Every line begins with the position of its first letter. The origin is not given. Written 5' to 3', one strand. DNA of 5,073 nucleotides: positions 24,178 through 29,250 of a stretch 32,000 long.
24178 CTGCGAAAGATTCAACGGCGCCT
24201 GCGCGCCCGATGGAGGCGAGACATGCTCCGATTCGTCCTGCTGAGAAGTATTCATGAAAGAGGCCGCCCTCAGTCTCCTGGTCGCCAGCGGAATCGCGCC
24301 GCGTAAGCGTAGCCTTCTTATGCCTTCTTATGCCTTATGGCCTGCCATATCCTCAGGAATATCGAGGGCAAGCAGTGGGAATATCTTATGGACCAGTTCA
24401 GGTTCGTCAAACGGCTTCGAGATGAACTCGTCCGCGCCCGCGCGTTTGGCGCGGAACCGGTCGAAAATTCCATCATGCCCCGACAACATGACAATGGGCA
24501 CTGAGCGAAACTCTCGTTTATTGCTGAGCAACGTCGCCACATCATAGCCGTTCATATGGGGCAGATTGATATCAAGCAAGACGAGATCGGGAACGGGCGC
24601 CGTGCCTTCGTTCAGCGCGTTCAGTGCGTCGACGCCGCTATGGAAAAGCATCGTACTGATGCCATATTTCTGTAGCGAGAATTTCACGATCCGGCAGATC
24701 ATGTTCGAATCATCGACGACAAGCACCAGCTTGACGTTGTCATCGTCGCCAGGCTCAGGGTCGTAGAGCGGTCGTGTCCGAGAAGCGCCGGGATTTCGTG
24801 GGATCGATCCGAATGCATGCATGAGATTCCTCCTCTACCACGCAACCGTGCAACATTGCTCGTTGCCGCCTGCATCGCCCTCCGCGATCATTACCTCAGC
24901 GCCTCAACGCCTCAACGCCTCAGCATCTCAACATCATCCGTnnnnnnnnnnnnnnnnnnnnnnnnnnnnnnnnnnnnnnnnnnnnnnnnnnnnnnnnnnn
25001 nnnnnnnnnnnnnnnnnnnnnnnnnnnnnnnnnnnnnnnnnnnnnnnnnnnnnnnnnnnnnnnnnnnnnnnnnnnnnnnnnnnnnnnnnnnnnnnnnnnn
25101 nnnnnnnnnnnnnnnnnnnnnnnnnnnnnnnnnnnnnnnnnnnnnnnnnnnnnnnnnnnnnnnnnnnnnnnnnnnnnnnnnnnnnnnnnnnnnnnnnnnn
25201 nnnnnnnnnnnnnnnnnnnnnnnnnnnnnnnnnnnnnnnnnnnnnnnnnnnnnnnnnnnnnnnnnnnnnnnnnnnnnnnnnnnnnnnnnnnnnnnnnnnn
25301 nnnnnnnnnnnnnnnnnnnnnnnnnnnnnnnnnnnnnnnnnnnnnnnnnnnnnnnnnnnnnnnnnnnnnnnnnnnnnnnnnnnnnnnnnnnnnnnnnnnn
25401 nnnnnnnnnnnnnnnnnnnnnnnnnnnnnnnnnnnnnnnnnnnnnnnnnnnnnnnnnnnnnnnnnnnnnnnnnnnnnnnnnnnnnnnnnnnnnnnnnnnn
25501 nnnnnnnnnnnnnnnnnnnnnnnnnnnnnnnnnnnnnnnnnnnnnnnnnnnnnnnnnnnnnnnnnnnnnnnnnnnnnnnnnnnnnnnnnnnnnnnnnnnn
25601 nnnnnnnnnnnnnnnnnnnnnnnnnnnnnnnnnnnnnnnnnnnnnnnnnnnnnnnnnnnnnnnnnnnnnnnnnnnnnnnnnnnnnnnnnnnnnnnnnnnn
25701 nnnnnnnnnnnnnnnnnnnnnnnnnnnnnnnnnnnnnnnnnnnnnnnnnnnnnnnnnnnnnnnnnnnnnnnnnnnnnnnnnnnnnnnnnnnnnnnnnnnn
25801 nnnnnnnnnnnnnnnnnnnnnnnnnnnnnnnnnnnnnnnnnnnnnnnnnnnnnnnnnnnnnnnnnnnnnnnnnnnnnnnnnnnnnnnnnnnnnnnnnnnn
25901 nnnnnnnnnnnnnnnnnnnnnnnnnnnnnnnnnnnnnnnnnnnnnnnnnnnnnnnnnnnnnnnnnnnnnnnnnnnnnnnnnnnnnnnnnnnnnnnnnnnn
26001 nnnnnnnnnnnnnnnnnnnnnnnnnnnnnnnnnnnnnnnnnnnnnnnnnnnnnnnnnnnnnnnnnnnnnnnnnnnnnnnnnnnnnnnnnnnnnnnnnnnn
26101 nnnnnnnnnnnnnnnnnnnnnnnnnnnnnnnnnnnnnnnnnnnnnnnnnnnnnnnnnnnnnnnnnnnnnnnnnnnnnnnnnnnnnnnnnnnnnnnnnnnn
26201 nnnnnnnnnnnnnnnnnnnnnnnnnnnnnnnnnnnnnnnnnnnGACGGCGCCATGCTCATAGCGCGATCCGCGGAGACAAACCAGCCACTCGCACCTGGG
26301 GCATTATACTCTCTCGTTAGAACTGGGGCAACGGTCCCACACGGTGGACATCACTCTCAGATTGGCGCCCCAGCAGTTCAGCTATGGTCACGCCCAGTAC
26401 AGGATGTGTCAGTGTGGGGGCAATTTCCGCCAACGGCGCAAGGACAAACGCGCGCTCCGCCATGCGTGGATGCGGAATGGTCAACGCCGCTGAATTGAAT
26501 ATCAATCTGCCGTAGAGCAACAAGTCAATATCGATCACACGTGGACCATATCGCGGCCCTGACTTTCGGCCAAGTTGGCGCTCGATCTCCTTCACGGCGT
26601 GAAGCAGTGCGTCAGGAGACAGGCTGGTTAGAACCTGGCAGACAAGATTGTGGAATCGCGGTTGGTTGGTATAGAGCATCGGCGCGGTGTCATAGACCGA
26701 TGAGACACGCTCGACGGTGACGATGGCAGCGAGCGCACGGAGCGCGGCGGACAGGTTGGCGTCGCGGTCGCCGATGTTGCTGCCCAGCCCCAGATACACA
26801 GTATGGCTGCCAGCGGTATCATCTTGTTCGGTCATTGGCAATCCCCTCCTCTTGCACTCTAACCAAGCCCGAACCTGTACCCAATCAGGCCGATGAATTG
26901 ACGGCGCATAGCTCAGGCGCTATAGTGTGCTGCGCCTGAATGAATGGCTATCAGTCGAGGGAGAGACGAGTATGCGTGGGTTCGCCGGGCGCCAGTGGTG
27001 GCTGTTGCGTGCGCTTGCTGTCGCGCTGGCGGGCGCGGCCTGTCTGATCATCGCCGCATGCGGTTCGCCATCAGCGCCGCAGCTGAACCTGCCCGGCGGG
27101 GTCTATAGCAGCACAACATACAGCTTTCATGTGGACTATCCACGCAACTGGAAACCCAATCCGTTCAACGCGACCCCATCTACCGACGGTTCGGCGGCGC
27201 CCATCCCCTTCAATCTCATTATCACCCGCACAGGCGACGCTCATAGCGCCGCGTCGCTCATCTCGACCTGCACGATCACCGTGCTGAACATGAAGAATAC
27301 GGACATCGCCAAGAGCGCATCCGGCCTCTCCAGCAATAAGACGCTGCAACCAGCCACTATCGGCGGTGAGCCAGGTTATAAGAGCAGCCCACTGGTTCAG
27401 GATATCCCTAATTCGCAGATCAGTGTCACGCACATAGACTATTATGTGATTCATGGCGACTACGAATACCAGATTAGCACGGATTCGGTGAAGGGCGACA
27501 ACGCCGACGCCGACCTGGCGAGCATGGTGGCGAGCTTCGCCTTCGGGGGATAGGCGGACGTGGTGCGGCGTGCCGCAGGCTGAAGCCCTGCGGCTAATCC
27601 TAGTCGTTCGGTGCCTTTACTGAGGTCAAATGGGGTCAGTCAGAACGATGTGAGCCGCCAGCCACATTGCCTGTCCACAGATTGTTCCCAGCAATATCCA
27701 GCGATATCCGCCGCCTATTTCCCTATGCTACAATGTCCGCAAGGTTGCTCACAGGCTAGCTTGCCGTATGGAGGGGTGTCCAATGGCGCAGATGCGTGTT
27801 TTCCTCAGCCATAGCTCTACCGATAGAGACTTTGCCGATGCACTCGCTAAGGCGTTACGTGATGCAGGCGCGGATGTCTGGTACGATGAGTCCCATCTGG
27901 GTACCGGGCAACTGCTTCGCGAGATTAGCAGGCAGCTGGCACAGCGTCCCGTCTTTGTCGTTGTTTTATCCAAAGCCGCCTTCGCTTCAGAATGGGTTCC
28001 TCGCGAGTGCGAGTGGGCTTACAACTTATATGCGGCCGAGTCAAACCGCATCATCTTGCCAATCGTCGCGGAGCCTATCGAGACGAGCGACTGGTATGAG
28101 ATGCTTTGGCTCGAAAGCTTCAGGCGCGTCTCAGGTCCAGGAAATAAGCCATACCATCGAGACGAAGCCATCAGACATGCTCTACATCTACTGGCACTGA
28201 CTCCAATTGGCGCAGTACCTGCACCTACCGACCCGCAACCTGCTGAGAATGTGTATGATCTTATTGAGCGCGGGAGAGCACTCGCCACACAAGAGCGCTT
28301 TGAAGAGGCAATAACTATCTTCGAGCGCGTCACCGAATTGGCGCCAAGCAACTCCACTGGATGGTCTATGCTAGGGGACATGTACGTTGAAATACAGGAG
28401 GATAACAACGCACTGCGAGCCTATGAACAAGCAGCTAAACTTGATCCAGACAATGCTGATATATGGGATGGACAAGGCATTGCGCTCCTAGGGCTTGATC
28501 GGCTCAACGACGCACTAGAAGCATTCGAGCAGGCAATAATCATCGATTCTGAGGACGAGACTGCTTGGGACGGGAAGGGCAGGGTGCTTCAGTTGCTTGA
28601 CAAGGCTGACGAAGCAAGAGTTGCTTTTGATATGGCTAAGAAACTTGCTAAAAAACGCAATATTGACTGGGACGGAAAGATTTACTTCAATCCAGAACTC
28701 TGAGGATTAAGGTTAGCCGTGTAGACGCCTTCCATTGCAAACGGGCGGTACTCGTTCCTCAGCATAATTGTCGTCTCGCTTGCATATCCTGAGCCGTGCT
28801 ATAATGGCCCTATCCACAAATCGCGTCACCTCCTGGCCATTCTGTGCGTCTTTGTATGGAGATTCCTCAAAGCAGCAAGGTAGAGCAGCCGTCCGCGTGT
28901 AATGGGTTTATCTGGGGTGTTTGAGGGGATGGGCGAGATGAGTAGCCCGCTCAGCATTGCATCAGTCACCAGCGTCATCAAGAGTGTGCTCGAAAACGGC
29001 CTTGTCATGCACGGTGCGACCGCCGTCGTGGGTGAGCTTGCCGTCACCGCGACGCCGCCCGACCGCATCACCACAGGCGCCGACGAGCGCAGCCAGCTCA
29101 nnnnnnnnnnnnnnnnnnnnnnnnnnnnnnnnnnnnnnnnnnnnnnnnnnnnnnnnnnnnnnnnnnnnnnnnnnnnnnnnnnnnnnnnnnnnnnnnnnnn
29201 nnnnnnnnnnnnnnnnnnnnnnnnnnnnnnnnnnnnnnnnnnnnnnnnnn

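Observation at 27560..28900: Low-GC islet encoding a TIR-TPR protein wedged between core genes and a contractile-injection-system locus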

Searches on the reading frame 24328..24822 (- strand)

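Call 3: search_protein_families(library=pfam, proteins=[window:24328-24822:-], max_evalue=0.01)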
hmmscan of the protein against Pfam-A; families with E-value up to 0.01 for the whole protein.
window:24328-24822:- (164 aa): 1 family
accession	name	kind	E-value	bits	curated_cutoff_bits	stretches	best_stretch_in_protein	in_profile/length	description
PF00072.30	Response_reg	-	1.8e-26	92.9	30.2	1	33-147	1-110/111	Response regulator receiver domain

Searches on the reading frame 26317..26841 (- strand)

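Call 3: search_protein_families(library=pfam, proteins=[window:26317-26841:-], max_evalue=0.01)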
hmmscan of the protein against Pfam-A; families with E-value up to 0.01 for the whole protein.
window:26317-26841:- (174 aa): 1 family
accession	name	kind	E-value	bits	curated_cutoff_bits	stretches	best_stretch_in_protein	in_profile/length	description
PF01288.25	HPPK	-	9e-42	142.6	25.7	1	16-142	1-116/116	7,8-dihydro-6-hydroxymethylpterin-pyrophosphokinase (HPPK)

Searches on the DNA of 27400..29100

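Call 46: search_rna_families(source=window, start=27400, end=29100, threshold=evalue, max_evalue=1)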
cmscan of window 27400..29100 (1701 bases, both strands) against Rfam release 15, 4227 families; matches with E-value up to 1: 0.
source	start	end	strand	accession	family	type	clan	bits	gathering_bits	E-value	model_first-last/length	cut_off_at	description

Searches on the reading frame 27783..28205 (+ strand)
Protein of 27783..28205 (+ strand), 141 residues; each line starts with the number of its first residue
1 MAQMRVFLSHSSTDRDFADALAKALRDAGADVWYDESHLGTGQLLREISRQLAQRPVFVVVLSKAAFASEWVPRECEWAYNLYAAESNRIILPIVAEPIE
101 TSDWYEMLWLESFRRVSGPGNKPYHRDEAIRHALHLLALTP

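Call 34: search_solved_structures(query=window:27783-28205:+, max_evalue=0.1, show_alignments=5)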
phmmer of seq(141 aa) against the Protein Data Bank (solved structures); distinct sequences matched with E-value up to 0.1: 11.
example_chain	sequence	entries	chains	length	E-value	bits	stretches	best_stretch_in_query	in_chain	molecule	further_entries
3h16_A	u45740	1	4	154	1.3e-12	51.4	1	6-94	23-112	TIR protein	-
4c7m_A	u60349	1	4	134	1.9e-09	41.1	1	6-93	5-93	Toll/interleukin-1 receptor domain-containing protein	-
4lzp_B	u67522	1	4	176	3.3e-09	40.3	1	6-93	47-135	Putative uncharacterized protein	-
7uxr_A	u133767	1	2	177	3.7e-08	37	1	3-94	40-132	TIR domain protein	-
4lqc_A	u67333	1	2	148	3.8e-08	36.9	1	6-93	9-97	TcpB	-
7uwg_A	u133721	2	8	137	4e-08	36.8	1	2-94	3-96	Molecular chaperone Tir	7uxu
8g83_A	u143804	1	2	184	1.2e-07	35.3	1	4-94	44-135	NAD(+) hydrolase AbTIR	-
9mud_K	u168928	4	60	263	7.2e-05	26.3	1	5-95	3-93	Cat1 (CRISPR associated TIR 1) pentagonal filament | Cat1 (CRISPR associated TIR 1) pentagonal filament assembly | Cat1 (CRISPR-associated TIR 1)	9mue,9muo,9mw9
9m0n_A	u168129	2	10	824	0.0022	21.5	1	4-96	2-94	Tetratricopeptide repeat protein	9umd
3ozi_A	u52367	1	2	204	0.023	18.2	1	4-102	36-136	L6tr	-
8qlo_A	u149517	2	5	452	0.097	16.2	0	2-96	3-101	Toll/interleukin-1 receptor domain-containing protein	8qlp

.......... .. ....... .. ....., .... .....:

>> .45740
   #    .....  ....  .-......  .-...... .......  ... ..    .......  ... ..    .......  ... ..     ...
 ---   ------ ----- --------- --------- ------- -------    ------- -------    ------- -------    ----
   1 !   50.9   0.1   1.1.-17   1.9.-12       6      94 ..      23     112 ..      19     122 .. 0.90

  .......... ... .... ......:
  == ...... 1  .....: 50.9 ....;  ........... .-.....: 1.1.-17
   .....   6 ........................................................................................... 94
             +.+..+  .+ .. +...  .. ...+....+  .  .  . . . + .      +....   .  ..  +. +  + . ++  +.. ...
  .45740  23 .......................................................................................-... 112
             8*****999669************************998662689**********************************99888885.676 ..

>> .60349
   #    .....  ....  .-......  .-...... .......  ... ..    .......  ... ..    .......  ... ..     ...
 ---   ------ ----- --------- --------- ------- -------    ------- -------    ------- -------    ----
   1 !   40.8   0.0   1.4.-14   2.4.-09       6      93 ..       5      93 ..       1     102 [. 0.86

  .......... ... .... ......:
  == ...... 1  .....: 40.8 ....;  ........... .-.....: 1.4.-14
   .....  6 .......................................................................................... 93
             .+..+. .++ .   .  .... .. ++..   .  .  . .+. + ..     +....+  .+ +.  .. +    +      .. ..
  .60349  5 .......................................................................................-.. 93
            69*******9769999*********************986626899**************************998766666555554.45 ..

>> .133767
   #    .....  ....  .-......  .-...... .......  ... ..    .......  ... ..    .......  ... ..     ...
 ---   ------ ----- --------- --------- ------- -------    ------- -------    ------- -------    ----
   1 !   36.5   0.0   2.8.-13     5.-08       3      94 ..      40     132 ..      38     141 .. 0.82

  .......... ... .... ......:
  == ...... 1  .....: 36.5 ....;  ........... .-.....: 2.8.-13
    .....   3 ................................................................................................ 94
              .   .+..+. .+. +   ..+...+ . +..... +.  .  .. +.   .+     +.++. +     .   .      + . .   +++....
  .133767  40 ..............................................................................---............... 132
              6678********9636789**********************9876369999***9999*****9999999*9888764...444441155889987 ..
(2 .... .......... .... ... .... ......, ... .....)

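Call 74: search_dna_similar(query=window:27783-28205:+, collection=plasmids, mode=protein, max_rows=12, max_evalue=0.001)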
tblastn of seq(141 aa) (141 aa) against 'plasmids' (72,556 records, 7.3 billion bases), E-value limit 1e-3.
Records with a match: 156; places in all: 156; records where one place covers at least 80% of the query: 9.
Best place of each record, by identity: <60% 156.
By first word of the organism name: Escherichia 33; Citrobacter 32; Enterobacter 20; Klebsiella 14; Agrobacterium 14; Sulfitobacter 5; Sphingomonas 5; Burkholderia 4; Raoultella 3; Aeromonas 3; and 19 more.
By predicted mobility (MOB-suite, as given by PLSDB): conjugative 88; mobilizable 35; non-mobilizable 33.
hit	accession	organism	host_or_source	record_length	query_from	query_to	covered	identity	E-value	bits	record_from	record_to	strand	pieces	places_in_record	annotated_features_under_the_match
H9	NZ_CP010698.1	Phaeobacter inhibens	cell culture,cleaning system aquaculture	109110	3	120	84%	33.3%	1e-7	56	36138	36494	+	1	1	toll/interleukin-1 receptor domain-containing protein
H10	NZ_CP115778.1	Paracoccus albus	cell culture,sediment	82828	3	120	84%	33.3%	1e-7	56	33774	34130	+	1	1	toll/interleukin-1 receptor domain-containing protein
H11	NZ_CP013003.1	Caulobacter henricii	pond water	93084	3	94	65%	42.6%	2e-10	64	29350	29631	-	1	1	toll/interleukin-1 receptor domain-containing protein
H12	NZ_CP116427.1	Sulfitobacter faviae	Hexacorallia,culture,Cold water coral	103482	3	120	84%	32.5%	1e-6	54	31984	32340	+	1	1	toll/interleukin-1 receptor domain-containing protein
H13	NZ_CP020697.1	Sulfitobacter sp. D7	calanoid copepod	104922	3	120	84%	32.5%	1e-6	54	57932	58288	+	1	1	toll/interleukin-1 receptor domain-containing protein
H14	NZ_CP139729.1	Sulfitobacter faviae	Bacterial Culture,hydrothermal vent ...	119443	3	120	84%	32.5%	1e-6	54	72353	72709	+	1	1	toll/interleukin-1 receptor domain-containing protein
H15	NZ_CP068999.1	Sulfitobacter mediterraneus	Skeletonema costatum,The surface ...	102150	3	120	84%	32.5%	4e-5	49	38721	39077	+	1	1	toll/interleukin-1 receptor domain-containing protein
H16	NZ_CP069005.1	Sulfitobacter mediterraneus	Skeletonema costatum,The surface ...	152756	3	120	84%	32.5%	4e-5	49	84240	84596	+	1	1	toll/interleukin-1 receptor domain-containing protein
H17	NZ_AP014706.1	Methylobacterium aquaticum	-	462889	6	94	63%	42.9%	1e-8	59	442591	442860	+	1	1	DUF1883 domain-containing protein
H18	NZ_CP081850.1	Polymorphobacter megasporae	Megaspora,lichen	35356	6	94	63%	42.9%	2e-8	59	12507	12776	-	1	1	DUF1883 domain-containing protein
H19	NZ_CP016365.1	Phaeobacter porticola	cell culture,barnacle at wood pile-on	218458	4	121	84%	31.7%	9e-6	51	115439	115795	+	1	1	toll/interleukin-1 receptor domain-containing protein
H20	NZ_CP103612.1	Enterobacter cloacae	Homo sapiens,blood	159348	6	94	63%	40.7%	8e-8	57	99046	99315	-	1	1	DUF1883 domain-containing protein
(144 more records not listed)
